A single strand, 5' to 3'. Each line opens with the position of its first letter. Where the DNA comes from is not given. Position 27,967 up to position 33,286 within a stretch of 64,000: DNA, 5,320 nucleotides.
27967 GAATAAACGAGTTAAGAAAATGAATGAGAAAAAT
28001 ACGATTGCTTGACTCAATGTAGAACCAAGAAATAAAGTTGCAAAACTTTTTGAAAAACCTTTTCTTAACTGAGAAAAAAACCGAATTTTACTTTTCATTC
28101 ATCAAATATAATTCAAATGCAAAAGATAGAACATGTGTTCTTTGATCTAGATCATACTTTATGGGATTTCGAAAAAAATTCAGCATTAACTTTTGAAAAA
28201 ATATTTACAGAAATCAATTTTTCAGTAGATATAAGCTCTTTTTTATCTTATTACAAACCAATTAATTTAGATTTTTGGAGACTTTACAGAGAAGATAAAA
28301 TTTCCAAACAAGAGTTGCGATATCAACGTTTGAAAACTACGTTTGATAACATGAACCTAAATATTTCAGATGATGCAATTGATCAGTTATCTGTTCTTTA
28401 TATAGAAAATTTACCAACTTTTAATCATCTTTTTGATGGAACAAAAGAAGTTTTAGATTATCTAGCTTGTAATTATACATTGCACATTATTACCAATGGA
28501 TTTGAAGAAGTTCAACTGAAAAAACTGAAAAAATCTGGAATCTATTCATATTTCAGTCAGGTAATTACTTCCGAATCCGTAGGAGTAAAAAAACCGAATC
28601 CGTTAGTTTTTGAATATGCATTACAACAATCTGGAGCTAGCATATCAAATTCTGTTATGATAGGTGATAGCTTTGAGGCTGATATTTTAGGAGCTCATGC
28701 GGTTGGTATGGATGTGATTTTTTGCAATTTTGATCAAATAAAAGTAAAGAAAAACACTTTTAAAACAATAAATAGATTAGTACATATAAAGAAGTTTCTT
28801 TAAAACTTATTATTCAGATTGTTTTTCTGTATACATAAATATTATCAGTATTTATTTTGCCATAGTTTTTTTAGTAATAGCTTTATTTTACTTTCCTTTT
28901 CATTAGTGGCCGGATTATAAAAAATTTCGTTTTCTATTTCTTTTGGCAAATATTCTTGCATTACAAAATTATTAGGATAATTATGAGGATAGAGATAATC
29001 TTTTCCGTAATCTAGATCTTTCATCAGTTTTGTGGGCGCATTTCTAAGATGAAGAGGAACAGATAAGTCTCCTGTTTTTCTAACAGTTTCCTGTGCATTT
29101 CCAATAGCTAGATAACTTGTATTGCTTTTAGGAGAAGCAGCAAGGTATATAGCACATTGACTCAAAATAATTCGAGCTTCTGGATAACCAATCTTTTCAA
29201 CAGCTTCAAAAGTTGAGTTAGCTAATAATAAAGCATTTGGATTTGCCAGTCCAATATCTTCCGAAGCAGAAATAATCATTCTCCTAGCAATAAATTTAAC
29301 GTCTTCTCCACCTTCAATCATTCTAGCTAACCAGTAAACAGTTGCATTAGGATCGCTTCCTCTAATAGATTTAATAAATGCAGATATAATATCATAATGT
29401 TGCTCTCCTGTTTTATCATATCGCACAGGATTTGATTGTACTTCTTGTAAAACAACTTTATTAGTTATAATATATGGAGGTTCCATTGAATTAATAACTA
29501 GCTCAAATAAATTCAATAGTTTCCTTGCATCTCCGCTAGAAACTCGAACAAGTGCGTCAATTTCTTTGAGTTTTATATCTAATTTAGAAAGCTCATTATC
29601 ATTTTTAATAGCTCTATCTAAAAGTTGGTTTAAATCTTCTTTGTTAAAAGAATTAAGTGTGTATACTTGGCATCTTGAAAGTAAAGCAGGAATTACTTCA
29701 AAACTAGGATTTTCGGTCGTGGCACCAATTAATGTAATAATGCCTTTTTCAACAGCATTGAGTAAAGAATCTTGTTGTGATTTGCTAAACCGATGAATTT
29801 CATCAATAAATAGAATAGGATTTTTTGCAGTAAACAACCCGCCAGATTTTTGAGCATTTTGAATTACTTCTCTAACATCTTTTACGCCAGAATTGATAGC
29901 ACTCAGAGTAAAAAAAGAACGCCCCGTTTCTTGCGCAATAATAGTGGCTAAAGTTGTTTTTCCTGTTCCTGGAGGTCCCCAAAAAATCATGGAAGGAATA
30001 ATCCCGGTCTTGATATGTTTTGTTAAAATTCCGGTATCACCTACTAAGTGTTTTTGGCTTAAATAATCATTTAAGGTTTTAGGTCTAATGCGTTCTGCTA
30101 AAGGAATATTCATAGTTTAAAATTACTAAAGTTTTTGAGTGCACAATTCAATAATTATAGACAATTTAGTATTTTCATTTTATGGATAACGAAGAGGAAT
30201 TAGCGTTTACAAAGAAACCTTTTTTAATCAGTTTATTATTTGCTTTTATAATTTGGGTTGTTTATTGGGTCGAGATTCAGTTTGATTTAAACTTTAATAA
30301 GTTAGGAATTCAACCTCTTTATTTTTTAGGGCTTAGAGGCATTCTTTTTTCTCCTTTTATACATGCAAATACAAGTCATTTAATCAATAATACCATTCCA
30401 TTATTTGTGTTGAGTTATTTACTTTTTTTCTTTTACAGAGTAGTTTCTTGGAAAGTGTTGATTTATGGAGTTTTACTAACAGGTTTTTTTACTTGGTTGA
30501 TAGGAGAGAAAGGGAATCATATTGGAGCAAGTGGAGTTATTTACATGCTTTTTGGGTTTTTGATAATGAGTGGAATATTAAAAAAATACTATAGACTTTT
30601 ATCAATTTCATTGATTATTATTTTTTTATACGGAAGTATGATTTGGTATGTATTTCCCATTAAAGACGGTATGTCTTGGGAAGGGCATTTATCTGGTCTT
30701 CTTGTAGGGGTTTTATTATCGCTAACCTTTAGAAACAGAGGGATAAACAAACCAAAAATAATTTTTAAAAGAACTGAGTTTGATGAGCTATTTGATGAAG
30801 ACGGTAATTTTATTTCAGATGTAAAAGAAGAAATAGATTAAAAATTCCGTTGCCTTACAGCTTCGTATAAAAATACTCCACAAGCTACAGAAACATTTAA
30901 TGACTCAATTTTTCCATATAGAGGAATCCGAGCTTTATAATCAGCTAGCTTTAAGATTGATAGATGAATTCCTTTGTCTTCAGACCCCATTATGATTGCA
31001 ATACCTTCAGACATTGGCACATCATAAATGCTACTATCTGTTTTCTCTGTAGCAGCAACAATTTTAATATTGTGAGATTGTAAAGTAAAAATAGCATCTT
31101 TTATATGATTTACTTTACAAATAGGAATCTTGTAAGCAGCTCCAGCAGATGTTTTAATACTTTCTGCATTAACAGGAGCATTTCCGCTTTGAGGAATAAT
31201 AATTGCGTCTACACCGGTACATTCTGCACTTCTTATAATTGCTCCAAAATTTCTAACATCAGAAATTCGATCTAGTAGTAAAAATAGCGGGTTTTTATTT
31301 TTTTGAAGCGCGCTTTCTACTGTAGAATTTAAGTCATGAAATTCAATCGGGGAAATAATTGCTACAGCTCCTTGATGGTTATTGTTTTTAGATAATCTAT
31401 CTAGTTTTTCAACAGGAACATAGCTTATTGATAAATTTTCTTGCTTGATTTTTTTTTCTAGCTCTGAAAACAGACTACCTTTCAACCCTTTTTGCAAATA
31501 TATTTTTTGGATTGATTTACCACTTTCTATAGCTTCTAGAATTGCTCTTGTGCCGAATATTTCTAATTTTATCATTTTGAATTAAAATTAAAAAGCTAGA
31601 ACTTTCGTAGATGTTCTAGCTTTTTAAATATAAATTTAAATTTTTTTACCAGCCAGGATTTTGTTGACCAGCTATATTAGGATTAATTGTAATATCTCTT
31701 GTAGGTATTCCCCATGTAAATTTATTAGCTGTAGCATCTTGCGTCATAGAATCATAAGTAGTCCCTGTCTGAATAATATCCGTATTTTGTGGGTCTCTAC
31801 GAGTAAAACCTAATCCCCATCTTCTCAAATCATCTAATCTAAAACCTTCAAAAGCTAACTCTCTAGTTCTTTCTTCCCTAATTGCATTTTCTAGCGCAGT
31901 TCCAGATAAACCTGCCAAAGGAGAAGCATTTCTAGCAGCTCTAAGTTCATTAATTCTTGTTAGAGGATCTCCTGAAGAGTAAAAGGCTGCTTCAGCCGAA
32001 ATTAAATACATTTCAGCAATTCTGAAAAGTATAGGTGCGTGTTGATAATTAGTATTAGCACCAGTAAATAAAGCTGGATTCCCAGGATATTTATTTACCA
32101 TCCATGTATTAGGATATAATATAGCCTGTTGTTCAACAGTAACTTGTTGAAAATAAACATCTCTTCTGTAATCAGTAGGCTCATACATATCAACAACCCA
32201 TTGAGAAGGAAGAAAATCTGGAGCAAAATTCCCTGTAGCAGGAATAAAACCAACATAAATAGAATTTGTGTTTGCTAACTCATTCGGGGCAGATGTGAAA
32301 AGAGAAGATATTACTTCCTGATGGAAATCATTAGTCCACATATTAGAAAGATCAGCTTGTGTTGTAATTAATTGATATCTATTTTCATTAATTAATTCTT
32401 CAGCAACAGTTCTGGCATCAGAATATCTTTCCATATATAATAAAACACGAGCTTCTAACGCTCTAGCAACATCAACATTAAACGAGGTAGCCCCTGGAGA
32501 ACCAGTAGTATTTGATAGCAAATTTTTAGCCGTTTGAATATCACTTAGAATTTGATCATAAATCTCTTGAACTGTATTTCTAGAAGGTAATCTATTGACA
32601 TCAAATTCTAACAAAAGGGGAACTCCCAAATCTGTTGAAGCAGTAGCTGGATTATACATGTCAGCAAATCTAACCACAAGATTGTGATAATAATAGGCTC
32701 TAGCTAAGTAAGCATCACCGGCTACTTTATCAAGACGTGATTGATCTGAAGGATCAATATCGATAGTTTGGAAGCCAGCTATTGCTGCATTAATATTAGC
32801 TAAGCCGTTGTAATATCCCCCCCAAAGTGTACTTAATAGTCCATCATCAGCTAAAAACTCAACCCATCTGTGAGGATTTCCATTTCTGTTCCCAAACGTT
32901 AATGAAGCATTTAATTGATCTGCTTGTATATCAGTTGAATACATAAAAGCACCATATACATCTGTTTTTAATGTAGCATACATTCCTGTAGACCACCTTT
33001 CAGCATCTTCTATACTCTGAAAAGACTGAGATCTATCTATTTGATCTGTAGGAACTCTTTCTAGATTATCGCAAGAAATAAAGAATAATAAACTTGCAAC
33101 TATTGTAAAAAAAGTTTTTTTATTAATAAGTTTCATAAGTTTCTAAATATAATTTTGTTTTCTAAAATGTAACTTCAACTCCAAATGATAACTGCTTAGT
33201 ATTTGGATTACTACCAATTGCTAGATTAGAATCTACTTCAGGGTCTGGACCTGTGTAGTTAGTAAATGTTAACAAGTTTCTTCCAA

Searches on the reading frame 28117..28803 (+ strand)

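Call 84: search_protein_families(library=pfam, proteins=[window:28117-28803:+], max_evalue=0.001)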
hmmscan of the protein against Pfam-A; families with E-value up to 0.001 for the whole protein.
window:28117-28803:+ (228 aa): 4 families
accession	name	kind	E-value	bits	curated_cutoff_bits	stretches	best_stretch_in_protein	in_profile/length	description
PF13419.12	HAD_2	-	1.7e-26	93.9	23.8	1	7-202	1-177/178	Haloacid dehalogenase-like hydrolase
PF00702.32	Hydrolase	-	2.3e-22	80.8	26.4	1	4-197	1-191/191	haloacid dehalogenase-like hydrolase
PF13242.12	Hydrolase_like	-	4.4e-12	46.2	22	1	158-202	3-47/75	HAD-hyrolase-like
PF12710.13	HAD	-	0.00034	21.5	27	1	7-185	1-181/189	haloacid dehalogenase-like hydrolase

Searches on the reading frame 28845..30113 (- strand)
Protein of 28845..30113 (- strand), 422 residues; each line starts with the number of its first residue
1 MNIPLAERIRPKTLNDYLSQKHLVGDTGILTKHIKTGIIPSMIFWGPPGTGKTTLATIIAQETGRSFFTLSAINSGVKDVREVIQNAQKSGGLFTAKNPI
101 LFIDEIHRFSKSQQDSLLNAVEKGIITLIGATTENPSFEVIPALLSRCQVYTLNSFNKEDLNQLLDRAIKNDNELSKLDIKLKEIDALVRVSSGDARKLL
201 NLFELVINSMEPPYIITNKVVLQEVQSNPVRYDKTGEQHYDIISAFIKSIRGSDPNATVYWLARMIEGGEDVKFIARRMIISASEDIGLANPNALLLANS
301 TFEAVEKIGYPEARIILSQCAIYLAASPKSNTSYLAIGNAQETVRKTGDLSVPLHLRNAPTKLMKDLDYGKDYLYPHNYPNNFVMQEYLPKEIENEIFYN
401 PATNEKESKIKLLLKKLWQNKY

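Call 84: search_protein_families(library=pfam, proteins=[window:28845-30113:-], max_evalue=0.001)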
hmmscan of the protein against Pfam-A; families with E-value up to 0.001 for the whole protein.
window:28845-30113:- (422 aa): 15 families
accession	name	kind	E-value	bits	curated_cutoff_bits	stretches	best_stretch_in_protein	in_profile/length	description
PF12002.13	MgsA_C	-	7.7e-72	241.1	27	1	252-418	1-167/167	MgsA AAA+ ATPase C terminal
PF16193.11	AAA_assoc_2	-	4.7e-23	81.7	34.3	1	177-251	4-81/81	AAA C-terminal domain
PF00004.35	AAA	-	7.5e-21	75.4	21.2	1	42-150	1-125/131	ATPase family associated with various cellular activities (AAA)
PF05496.18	RuvB_N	-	3.1e-15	56.7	27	1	9-129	1-116/159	Holliday junction DNA helicase RuvB P-loop domain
PF00158.32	Sigma54_activat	-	1.1e-08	35.4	20.2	1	45-141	28-138/168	Sigma-54 interaction domain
PF07728.20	AAA_5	-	3.8e-07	30.6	22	1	42-133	2-102/139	AAA domain (dynein-related subfamily)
PF01078.27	Mg_chelatase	-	6.7e-07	29.3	20.3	0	88-133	97-142/207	Magnesium chelatase, subunit ChlI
PF00493.29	MCM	-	5.8e-06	26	23.3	1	42-129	60-153/224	MCM P-loop domain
PF14532.12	Sigma54_activ_2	-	3.8e-05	24.4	25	1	45-123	27-95/138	Sigma-54 interaction domain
PF13173.12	AAA_14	-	8.5e-05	23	27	1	43-156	6-123/129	AAA domain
PF13401.12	AAA_22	-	0.00015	22.5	27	0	42-85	8-55/130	AAA domain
PF20720.3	nSTAND3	-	0.00023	21.4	27.2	1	43-164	21-128/155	Novel STAND NTPase 3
PF13238.12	AAA_18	-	0.00034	21.5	29.4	0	45-123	4-65/128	AAA domain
PF13177.12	DNA_pol3_delta2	-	0.00048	20.6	27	0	76-155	82-159/161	DNA polymerase III, delta subunit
PF07726.17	AAA_3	-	0.00054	20.3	27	0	44-136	4-101/131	ATPase family associated with various cellular activities (AAA)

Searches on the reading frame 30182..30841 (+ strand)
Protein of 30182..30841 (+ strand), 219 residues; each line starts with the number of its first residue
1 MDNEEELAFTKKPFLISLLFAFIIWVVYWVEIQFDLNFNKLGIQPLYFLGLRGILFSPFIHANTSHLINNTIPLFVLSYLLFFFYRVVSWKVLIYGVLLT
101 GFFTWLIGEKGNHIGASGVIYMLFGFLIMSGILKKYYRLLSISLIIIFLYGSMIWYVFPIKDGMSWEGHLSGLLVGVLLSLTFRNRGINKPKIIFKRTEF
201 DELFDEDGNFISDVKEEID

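Call 84: search_protein_families(library=pfam, proteins=[window:30182-30841:+], max_evalue=0.001)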
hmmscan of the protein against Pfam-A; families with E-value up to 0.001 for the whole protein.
window:30182-30841:+ (219 aa): 1 family
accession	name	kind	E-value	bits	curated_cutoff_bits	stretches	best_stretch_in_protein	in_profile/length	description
PF01694.28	Rhomboid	-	5.1e-14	53.1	22.6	1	54-184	7-141/143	Rhomboid domain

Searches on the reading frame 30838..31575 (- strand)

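Call 84: search_protein_families(library=pfam, proteins=[window:30838-31575:-], max_evalue=0.001)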
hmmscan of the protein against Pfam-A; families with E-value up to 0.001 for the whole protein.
window:30838-31575:- (245 aa): 2 families
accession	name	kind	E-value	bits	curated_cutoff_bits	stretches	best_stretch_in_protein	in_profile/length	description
PF00588.24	SpoU_methylase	-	7.1e-39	133.6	29.7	1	97-237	2-142/142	SpoU rRNA Methylase family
PF08032.17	SpoU_sub_bind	-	1.6e-18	67.3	22.8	1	6-78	2-74/76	RNA 2'-O ribose methyltransferase substrate binding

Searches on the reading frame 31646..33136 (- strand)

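Call 83: search_protein_families(library=pfam, proteins=[window:31646-33136:-], max_evalue=0.00001)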
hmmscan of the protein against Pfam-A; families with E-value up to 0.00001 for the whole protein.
window:31646-33136:- (496 aa): 2 families
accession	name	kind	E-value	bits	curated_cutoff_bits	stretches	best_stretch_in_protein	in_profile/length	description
PF07980.17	SusD_RagB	-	1.2e-23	84.7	23.1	1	321-496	109-297/297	SusD family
PF14322.12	SusD-like_3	-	2e-20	74.3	27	1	41-233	18-191/191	Starch-binding associating with outer membrane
